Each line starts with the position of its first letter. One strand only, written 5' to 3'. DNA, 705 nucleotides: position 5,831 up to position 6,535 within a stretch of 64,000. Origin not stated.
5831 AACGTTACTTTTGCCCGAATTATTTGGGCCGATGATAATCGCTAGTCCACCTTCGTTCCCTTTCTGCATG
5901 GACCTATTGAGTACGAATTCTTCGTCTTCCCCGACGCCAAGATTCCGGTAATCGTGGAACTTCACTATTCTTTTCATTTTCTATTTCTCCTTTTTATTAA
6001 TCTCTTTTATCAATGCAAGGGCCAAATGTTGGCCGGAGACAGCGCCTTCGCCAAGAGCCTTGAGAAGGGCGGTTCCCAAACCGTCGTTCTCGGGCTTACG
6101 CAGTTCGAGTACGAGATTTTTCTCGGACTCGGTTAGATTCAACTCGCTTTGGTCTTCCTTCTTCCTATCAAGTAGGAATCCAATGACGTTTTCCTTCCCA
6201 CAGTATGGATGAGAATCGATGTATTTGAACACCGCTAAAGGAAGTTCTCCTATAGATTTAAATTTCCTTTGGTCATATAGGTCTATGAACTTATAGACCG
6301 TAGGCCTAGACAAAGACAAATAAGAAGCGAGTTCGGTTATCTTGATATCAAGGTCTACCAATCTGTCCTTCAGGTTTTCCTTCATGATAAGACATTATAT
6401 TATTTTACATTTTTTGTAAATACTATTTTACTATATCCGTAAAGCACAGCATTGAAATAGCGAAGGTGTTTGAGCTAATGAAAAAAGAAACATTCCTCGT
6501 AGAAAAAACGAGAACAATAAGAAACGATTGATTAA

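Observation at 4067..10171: Candidate multi-gene defence locus: HTH regulator plus OLD-family nuclease, a small NTase, and a SF1B helicase with a ~490-aa unknown N-terminal domain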

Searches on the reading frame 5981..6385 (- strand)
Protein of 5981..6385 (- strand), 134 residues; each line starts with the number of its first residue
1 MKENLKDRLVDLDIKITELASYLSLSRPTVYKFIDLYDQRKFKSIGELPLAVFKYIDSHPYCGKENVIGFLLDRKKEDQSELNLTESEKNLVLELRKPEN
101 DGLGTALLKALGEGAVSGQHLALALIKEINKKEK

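Call 6: search_protein_families(library=pfam, proteins=[window:5981-6385:-], max_evalue=0.01)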
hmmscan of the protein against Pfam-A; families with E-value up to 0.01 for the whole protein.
window:5981-6385:- (134 aa): 0 families

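Call 7: search_protein_families(library=padloc, proteins=[window:5981-6385:-], max_evalue=0.01)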
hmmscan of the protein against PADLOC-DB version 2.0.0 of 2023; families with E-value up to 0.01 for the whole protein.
window:5981-6385:- (134 aa): 0 families

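Call 8: search_protein_families(library=ncbifam, proteins=[window:5981-6385:-], max_evalue=0.01)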
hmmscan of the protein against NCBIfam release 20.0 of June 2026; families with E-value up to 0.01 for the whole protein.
window:5981-6385:- (134 aa): 2 families
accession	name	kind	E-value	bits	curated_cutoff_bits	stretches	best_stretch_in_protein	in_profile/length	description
TIGR01764.1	excise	domain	0.0025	18.1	28.8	1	16-35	4-23/49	excisionase family DNA-binding protein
NF047737.1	antiphage_MADS1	equivalog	0.0093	16.2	80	0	15-34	5-24/49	methylation-associated defense system helix-turn-helix domain-containing protein MAD1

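Call 9: search_protein_families(library=phrogs, proteins=[window:5981-6385:-], max_evalue=0.01)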
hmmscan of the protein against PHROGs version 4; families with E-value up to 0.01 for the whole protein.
window:5981-6385:- (134 aa): 0 families

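Call 74: search_protein_families(library=pfam, alignment_id=A4, max_evalue=0.01)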
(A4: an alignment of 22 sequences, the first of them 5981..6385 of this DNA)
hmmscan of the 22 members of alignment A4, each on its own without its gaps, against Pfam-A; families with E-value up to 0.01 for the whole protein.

A. member 1, window:5981-6385:- (134 aa): 0 families

B. families by the number of members that match (of 22 scanned): 21 families
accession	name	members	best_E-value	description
PF12728.13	HTH_17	14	6.6e-05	Helix-turn-helix domain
PF13384.12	HTH_23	10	1.3e-05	Homeodomain-like domain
PF01381.28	HTH_3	9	0.00039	Helix-turn-helix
PF08279.18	HTH_11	7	2.4e-05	HTH domain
PF13309.12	HTH_22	5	0.0019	HTH domain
PF02796.21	HTH_7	4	0.00053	Helix-turn-helix domain of resolvase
PF13518.12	HTH_28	4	0.0028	Helix-turn-helix domain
PF07453.19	NUMOD1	4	0.0028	NUMOD1 domain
PF13443.12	HTH_26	4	0.0053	Cro/C1-type HTH DNA-binding domain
PF13551.12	HTH_29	2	0.00066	Winged helix-turn helix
PF05043.19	Mga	2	0.0012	Mga helix-turn-helix domain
PF02954.25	HTH_8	2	0.0019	Bacterial regulatory protein, Fis family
PF07022.19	Phage_CI_repr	1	0.0012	Bacteriophage CI repressor helix-turn-helix domain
PF12929.12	Mid1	1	0.0017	Stretch-activated Ca2+-permeable channel component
PF14733.11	ACDC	1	0.0027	AP2-coincident C-terminal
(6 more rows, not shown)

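Call 75: search_solved_structures(query=A4, max_evalue=1)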
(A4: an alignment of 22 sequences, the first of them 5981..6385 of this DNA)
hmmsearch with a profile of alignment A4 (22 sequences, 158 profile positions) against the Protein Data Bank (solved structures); distinct sequences matched with E-value up to 1: 14.
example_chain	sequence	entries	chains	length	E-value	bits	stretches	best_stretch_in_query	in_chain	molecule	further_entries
5i9h_A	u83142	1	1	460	0.00076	22.9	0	31-135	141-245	pentatricopeptide repeat protein dPPR-U8G2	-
5i9d_A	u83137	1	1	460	0.0014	22.1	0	31-135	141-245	pentatricopeptide repeat protein dPPR-U8A2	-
5i9f_A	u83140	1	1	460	0.002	21.5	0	31-135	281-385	pentatricopeptide repeat protein dPPR-U10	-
5i9g_C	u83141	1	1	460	0.0023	21.3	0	31-135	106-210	pentatricopeptide repeat protein dPPR-U8C2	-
6een_C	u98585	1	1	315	0.018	18.4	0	31-135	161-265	Designer Pentatricopeptide Protein dPPR10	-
6een_A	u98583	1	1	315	0.023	18.1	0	31-135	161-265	Designer Pentatricopeptide Protein dPPR10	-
9viw_A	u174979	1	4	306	0.17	15.3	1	32-68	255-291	Bacterioferritin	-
2eby_A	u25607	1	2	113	0.17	15.3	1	4-33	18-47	Putative HTH-type transcriptional regulator ybaQ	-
8yns_R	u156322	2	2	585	0.37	14.2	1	20-93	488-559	Melanin-concentrating hormone receptor 1,Soluble cytochrome b562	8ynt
6een_B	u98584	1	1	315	0.46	13.9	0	31-135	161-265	Designer Pentatricopeptide Protein dPPR10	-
8fmw_AC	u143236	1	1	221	0.54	13.6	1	58-118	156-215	50S ribosomal protein L1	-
8tac_A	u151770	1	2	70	0.62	13.4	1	2-27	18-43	DBP48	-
6een_D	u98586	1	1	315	0.78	13.1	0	31-135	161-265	Designer Pentatricopeptide Protein dPPR10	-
6en4_C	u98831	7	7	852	0.87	13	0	38-91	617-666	Splicing factor 3B subunit 1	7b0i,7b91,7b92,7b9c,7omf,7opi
